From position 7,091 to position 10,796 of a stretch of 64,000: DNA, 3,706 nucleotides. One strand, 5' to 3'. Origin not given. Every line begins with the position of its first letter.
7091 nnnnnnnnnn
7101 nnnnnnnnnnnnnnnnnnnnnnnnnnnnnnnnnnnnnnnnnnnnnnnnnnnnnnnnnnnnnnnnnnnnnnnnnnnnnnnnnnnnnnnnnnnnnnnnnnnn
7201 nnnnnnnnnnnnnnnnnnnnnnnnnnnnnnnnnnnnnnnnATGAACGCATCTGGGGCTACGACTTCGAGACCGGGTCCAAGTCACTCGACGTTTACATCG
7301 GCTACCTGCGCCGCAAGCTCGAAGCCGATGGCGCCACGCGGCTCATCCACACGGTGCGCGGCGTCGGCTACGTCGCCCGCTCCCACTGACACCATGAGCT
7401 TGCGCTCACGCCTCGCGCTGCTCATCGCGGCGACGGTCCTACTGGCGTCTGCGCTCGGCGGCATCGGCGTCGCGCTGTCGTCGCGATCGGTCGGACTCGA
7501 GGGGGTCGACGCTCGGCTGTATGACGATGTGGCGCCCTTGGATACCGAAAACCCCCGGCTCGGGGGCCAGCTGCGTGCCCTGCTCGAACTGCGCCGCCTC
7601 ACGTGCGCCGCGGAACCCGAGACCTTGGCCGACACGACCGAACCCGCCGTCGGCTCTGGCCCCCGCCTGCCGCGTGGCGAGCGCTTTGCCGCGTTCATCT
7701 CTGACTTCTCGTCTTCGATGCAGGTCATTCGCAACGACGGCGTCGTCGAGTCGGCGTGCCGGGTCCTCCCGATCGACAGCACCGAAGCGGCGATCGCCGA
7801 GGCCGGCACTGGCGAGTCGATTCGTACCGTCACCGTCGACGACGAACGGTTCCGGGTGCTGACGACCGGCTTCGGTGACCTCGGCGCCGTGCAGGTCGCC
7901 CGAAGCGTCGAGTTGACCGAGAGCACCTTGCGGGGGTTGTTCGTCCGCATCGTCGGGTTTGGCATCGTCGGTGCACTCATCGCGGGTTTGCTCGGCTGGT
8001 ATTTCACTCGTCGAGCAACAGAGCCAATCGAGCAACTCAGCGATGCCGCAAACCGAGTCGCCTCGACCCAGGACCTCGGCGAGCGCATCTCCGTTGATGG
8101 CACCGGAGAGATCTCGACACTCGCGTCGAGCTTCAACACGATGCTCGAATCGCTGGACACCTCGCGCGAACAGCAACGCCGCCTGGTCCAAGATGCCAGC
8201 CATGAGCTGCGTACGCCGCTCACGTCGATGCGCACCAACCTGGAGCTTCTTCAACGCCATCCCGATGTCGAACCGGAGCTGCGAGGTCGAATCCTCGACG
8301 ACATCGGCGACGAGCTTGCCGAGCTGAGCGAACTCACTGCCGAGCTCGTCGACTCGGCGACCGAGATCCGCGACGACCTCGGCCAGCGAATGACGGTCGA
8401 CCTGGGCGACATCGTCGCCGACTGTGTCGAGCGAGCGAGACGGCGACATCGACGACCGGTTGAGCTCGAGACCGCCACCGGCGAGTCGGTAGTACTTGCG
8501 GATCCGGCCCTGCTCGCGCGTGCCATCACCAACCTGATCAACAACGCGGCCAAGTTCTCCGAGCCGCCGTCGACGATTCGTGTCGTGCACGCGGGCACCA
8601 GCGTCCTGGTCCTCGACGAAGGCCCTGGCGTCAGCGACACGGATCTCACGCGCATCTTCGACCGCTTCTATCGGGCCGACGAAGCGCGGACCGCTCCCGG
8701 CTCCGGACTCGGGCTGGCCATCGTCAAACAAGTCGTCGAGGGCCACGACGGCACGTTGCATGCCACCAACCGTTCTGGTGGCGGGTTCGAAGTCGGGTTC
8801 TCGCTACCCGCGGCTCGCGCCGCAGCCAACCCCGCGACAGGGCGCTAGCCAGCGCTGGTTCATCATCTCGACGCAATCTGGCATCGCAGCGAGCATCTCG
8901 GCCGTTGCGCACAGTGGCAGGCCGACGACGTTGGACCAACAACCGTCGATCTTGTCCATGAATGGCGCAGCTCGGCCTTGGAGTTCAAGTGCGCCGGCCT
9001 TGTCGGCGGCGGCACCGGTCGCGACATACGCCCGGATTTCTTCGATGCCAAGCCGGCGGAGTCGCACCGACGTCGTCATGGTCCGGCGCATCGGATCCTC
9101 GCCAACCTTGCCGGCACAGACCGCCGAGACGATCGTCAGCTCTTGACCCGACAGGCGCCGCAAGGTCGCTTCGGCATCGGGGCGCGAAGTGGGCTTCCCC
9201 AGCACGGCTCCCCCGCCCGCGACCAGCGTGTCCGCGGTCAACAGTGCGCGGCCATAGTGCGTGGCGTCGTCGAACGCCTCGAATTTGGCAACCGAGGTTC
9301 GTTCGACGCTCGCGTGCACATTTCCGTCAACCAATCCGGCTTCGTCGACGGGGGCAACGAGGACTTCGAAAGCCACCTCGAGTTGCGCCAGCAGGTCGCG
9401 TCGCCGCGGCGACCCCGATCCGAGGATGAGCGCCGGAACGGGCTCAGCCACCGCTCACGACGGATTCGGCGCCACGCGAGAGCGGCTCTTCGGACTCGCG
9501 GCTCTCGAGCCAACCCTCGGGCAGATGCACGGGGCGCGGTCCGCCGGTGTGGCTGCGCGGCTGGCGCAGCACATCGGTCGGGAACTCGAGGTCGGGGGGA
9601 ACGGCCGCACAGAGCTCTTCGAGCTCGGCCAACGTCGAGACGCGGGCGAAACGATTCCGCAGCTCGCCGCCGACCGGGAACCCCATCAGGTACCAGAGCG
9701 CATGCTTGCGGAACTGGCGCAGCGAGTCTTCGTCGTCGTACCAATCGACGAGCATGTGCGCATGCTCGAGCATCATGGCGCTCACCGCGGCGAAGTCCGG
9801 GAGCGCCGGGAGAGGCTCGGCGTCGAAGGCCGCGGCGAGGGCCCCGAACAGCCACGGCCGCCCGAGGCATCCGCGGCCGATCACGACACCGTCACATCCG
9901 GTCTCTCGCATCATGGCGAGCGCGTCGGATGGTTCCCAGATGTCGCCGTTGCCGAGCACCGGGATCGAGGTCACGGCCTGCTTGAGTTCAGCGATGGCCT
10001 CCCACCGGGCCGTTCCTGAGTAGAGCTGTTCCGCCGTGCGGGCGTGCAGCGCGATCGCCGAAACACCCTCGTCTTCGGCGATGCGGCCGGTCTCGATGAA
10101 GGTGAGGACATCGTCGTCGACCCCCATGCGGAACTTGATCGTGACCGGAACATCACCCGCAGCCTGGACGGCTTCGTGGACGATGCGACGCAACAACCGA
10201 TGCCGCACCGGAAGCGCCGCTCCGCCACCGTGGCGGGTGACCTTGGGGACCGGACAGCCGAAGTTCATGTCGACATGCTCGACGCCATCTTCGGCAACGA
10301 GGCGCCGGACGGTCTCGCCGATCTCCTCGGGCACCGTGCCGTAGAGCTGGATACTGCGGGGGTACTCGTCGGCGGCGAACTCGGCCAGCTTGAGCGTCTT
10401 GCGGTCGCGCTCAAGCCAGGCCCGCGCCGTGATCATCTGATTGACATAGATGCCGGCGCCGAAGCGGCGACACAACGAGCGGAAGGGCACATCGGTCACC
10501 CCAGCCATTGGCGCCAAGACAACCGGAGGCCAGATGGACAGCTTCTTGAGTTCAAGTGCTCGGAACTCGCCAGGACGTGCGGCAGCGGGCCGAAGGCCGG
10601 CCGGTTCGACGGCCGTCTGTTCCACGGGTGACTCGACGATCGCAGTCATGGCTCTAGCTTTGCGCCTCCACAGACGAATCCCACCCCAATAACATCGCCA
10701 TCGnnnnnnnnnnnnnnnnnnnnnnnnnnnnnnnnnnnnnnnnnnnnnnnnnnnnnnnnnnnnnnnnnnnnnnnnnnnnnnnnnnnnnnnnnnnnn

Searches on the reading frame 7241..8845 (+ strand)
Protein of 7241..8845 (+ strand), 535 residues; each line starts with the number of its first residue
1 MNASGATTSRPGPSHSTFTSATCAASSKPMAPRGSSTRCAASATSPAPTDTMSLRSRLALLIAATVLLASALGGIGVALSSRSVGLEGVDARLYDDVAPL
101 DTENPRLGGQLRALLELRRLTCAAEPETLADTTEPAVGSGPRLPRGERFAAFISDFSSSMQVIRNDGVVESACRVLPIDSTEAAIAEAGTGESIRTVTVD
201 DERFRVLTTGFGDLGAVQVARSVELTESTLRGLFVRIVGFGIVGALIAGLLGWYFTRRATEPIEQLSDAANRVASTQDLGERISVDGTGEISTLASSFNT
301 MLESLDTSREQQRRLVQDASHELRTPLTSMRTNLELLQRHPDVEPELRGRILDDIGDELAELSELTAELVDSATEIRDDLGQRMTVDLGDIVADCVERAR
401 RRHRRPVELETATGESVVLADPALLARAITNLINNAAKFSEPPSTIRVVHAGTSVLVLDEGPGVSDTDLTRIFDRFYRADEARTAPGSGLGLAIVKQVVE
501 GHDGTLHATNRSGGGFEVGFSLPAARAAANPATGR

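Call 58: search_protein_families(library=pfam, proteins=[window:7241-8845:+], max_evalue=0.001)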
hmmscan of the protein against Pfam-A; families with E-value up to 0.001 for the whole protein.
window:7241-8845:+ (535 aa): 3 families
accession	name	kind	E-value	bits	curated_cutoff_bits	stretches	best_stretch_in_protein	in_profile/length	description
PF02518.31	HATPase_c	-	5.6e-22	78.7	26.4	1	421-525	2-110/111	Histidine kinase-, DNA gyrase B-, and HSP90-like ATPase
PF00672.30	HAMP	-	8.2e-13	48.9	25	1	255-306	2-52/53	HAMP domain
PF00512.31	HisKA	-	3.5e-12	46.6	26.9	1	311-372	1-60/66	His Kinase A (phospho-acceptor) domain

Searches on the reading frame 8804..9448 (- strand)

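Call 58: search_protein_families(library=pfam, proteins=[window:8804-9448:-], max_evalue=0.001)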
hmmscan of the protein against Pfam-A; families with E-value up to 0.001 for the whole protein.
window:8804-9448:- (214 aa): 1 family
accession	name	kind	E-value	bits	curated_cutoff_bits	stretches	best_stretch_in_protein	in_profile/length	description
PF02545.19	Maf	-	3.3e-45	154.5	27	1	7-188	2-186/187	Maf-like protein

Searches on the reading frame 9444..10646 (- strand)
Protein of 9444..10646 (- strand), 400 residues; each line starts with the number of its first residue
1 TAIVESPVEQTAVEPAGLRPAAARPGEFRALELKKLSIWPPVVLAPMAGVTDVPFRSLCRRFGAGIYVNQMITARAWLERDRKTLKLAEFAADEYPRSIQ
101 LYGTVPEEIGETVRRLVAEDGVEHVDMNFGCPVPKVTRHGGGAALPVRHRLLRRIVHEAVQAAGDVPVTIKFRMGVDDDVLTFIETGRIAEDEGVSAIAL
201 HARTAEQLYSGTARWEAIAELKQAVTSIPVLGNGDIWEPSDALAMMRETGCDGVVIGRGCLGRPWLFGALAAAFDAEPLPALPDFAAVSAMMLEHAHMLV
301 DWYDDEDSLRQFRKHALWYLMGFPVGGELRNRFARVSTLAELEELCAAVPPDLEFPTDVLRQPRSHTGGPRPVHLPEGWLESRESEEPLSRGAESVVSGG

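Call 58: search_protein_families(library=pfam, proteins=[window:9444-10646:-], max_evalue=0.001)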
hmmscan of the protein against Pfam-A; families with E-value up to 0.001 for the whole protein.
window:9444-10646:- (400 aa): 1 family
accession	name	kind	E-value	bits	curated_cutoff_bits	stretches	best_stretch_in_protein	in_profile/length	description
PF01207.24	Dus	-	1.5e-87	294.1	20.4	1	44-347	2-303/311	Dihydrouridine synthase (Dus)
